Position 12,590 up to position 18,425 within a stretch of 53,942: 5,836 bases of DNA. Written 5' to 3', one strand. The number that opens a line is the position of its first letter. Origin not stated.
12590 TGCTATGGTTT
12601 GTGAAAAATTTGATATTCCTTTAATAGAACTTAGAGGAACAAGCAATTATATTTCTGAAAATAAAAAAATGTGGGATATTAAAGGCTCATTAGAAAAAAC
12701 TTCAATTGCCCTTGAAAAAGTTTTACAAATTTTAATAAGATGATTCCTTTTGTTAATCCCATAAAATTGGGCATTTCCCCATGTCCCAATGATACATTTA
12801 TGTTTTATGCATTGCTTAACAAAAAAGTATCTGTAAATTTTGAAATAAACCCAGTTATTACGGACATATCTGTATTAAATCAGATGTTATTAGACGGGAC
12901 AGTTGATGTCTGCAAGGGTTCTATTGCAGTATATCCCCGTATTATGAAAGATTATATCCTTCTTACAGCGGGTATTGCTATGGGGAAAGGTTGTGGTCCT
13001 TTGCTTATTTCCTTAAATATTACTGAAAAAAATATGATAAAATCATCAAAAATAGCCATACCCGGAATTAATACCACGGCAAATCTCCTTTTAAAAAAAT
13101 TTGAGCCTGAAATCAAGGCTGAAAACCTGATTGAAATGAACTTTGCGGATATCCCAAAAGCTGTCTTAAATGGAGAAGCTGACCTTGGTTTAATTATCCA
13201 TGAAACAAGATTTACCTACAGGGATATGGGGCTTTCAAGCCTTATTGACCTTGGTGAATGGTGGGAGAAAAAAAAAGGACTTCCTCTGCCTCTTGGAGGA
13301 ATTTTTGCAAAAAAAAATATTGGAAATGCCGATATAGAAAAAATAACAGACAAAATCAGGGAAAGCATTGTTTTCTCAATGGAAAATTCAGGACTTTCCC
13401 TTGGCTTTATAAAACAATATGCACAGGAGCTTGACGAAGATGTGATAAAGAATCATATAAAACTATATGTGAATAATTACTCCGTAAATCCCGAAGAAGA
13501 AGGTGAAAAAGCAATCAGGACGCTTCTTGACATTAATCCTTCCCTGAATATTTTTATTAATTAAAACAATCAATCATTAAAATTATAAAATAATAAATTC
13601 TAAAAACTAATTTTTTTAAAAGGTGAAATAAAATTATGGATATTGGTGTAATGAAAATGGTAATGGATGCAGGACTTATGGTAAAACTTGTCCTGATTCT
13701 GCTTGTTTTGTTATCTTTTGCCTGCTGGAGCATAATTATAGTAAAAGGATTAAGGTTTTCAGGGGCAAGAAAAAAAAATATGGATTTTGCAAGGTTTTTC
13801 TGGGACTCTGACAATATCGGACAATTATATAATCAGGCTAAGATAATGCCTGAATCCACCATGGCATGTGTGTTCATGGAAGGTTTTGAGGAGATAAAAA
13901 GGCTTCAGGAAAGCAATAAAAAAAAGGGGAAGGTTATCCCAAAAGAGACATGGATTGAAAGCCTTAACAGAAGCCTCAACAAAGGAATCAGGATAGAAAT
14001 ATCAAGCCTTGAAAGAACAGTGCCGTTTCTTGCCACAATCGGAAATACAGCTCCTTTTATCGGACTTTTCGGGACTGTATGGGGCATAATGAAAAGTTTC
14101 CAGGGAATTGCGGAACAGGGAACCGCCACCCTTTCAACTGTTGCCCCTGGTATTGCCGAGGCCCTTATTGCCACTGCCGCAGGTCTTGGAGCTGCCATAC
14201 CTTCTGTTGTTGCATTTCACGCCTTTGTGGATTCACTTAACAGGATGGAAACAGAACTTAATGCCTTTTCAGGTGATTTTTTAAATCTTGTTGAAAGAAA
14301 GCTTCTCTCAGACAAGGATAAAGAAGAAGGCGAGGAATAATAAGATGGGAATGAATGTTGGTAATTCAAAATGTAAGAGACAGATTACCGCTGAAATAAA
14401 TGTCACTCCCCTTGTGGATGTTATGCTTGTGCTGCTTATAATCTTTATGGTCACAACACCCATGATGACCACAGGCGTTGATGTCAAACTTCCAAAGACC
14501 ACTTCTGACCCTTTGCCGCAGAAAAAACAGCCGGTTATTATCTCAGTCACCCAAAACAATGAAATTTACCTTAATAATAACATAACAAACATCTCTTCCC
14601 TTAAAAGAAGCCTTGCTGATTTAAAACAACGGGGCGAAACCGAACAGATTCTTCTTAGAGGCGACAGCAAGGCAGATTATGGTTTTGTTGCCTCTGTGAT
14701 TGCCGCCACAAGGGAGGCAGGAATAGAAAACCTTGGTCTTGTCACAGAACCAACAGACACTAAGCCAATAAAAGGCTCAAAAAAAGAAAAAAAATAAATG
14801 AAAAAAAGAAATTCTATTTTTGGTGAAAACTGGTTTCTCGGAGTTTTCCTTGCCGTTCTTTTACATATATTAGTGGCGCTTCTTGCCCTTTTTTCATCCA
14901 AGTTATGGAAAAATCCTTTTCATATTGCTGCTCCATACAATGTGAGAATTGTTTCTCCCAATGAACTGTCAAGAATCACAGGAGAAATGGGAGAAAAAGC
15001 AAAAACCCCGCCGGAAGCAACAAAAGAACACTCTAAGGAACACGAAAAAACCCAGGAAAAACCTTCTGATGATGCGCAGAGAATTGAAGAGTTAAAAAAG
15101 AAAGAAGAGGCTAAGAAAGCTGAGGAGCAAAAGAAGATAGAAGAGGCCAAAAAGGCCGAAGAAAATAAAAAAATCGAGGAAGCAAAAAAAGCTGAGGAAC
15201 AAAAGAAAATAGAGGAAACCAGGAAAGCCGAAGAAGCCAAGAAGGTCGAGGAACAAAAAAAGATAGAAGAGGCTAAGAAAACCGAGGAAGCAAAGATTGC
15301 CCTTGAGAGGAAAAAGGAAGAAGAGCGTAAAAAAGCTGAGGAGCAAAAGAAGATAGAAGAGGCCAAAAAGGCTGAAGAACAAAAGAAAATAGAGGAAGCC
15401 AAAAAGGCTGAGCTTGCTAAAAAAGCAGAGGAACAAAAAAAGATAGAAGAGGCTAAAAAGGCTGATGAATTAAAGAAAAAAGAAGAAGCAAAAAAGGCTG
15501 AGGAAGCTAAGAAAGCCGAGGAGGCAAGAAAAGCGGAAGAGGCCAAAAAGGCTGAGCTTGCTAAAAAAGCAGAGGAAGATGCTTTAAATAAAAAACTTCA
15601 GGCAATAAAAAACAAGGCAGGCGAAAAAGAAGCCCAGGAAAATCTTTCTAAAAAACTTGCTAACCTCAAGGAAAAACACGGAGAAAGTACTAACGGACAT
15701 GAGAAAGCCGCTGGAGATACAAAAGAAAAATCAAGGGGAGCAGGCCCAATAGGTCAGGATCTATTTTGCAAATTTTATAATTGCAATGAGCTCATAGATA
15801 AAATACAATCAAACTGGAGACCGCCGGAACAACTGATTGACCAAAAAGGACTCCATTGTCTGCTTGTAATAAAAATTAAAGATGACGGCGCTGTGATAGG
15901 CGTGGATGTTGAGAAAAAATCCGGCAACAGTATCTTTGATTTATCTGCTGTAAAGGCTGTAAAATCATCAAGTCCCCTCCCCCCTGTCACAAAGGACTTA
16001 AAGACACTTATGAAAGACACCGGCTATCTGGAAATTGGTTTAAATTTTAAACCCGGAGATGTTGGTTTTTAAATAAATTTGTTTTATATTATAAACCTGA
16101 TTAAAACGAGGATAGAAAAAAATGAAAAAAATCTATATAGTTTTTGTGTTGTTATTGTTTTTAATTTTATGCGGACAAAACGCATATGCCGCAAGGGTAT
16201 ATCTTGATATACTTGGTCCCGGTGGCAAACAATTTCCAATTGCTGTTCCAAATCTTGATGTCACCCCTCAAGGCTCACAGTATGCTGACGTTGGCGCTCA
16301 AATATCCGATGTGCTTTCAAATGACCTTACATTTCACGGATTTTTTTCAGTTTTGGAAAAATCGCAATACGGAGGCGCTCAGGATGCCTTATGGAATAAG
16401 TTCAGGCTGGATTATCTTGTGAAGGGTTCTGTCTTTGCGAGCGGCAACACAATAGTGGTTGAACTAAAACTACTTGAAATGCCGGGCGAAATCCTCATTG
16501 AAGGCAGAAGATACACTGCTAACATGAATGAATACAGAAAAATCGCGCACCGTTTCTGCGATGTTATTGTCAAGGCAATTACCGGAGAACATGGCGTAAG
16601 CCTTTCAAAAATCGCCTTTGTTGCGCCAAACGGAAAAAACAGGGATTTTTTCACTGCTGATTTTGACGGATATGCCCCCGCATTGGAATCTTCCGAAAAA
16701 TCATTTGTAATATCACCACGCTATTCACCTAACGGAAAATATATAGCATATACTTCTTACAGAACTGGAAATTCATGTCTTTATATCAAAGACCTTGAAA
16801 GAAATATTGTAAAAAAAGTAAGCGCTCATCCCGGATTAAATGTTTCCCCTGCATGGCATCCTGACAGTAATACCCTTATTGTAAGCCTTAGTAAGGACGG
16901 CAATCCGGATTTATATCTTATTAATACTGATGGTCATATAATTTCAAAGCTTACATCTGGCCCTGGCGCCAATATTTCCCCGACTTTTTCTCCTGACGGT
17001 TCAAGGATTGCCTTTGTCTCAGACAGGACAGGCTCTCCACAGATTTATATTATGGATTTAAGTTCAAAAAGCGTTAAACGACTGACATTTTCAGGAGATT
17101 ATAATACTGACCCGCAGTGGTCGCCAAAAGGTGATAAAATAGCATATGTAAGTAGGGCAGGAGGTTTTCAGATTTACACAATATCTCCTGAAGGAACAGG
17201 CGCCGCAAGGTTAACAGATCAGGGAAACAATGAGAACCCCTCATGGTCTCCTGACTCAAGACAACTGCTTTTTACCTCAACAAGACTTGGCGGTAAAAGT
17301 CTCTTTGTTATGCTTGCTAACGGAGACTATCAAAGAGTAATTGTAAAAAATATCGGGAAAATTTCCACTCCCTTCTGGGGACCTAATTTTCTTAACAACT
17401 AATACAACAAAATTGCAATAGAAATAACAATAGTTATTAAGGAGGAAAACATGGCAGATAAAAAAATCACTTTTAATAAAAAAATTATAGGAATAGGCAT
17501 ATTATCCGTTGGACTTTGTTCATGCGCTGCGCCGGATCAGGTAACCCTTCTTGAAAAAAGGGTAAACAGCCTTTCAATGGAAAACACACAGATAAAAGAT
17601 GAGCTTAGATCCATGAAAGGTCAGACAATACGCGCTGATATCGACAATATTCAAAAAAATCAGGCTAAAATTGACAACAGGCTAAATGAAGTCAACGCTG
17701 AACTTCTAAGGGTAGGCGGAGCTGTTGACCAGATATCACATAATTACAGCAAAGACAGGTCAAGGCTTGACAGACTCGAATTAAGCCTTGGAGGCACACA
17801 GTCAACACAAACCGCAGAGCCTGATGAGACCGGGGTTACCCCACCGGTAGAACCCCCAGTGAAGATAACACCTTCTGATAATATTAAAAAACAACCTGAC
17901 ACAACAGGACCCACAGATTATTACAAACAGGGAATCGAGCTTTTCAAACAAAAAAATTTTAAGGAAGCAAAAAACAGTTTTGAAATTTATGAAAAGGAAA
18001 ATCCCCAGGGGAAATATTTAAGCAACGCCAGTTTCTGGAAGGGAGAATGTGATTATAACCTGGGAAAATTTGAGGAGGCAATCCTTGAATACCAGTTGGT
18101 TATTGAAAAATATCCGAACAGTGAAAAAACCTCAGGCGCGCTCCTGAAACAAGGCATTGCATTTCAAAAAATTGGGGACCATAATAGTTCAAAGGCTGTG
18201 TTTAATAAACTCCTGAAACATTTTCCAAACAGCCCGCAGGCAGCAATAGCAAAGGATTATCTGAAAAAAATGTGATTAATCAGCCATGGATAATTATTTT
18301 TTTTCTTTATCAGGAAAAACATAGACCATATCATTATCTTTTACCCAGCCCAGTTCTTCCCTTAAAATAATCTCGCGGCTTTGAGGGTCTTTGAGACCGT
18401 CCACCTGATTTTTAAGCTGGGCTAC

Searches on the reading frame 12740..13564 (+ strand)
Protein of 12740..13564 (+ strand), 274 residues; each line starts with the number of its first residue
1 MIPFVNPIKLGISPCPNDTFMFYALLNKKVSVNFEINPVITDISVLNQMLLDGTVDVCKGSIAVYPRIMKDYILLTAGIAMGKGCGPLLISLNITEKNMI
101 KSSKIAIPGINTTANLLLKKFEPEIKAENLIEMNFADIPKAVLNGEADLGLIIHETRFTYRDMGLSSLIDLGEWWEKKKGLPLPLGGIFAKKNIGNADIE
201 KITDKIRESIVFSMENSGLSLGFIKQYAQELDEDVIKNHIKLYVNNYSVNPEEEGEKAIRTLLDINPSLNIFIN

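Call 96: search_protein_families(library=pfam, proteins=[window:12740-13564:+], max_evalue=0.00001)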
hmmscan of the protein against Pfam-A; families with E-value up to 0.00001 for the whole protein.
window:12740-13564:+ (274 aa): 1 family
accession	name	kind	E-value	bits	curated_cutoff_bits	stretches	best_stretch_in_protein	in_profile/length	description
PF02621.19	VitK2_biosynth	-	5.1e-67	226.4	26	1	8-264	1-248/252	Menaquinone biosynthesis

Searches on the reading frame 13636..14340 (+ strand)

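Call 96: search_protein_families(library=pfam, proteins=[window:13636-14340:+], max_evalue=0.00001)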
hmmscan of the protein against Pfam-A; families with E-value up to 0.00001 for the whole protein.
window:13636-14340:+ (234 aa): 1 family
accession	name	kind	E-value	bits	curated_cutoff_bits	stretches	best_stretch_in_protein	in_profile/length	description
PF01618.21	MotA_ExbB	-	3.7e-33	114.4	22.9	1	102-208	19-125/127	MotA/TolQ/ExbB proton channel family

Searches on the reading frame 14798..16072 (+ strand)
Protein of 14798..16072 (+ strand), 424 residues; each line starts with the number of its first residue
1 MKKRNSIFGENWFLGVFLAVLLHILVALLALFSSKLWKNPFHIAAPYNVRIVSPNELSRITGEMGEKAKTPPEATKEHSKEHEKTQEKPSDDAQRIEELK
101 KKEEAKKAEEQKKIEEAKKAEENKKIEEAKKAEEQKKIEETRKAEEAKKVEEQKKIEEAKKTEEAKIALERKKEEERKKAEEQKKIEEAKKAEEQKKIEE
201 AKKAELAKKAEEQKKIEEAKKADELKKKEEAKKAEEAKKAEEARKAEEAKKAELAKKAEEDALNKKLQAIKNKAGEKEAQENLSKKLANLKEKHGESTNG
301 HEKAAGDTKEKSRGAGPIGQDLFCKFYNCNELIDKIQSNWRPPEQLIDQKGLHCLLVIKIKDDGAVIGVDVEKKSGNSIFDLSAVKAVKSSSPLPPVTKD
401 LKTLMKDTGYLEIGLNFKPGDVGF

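Call 96: search_protein_families(library=pfam, proteins=[window:14798-16072:+], max_evalue=0.00001)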
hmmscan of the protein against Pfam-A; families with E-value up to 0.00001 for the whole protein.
window:14798-16072:+ (424 aa): 1 family
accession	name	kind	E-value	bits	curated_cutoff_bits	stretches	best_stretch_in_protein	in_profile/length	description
PF13103.11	TonB_2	-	9.9e-14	51.7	22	1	331-398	7-72/85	TonB C terminal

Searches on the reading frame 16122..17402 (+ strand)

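Call 96: search_protein_families(library=pfam, proteins=[window:16122-17402:+], max_evalue=0.00001)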
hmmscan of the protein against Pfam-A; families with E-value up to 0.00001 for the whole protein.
window:16122-17402:+ (426 aa): 5 families
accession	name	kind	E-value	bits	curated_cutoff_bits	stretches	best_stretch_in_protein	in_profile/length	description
PF07676.18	PD40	-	7.2e-47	156.9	20.9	4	276-310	3-38/38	WD40-like Beta Propeller Repeat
PF25174.1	Beta-prop_THOC3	-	3.1e-11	43.3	305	1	201-354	10-158/272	THOC3 beta-propeller domain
PF00930.27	DPPIV_N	-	1e-10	41.3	22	0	307-370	24-84/354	Dipeptidyl peptidase IV (DPP IV) N-terminal region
PF04052.18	TolB_N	-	1.8e-10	41.3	22.4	1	27-119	2-99/106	TolB amino-terminal domain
PF14583.12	Pectate_lyase22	-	1.6e-06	27.6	30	0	288-344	42-99/386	Oligogalacturonate lyase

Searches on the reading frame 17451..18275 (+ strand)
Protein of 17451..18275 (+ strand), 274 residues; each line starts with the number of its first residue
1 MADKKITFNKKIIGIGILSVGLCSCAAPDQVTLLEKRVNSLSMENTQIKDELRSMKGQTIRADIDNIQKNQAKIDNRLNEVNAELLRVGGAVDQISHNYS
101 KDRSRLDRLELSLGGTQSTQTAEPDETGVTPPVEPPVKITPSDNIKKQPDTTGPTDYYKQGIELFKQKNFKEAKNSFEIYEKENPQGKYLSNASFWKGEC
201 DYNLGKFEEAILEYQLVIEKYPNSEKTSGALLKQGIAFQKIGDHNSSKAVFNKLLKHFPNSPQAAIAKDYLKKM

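Call 96: search_protein_families(library=pfam, proteins=[window:17451-18275:+], max_evalue=0.00001)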
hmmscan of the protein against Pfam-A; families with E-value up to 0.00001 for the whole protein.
window:17451-18275:+ (274 aa): 5 families
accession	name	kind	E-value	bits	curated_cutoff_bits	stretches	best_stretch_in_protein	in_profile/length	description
PF13174.12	TPR_6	-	8.3e-17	61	26.3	0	230-261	2-33/33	Tetratricopeptide repeat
PF07719.23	TPR_2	-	3.8e-13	48.9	27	0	193-223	3-33/34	Tetratricopeptide repeat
PF13432.12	TPR_16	-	9.4e-09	36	32.7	0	158-224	1-64/65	Tetratricopeptide repeat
PF00515.34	TPR_1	-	4.5e-07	29.9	27.8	0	200-223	10-33/34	Tetratricopeptide repeat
PF13525.12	YfiO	-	4.1e-06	27.1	25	0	154-271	5-133/203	Outer membrane lipoprotein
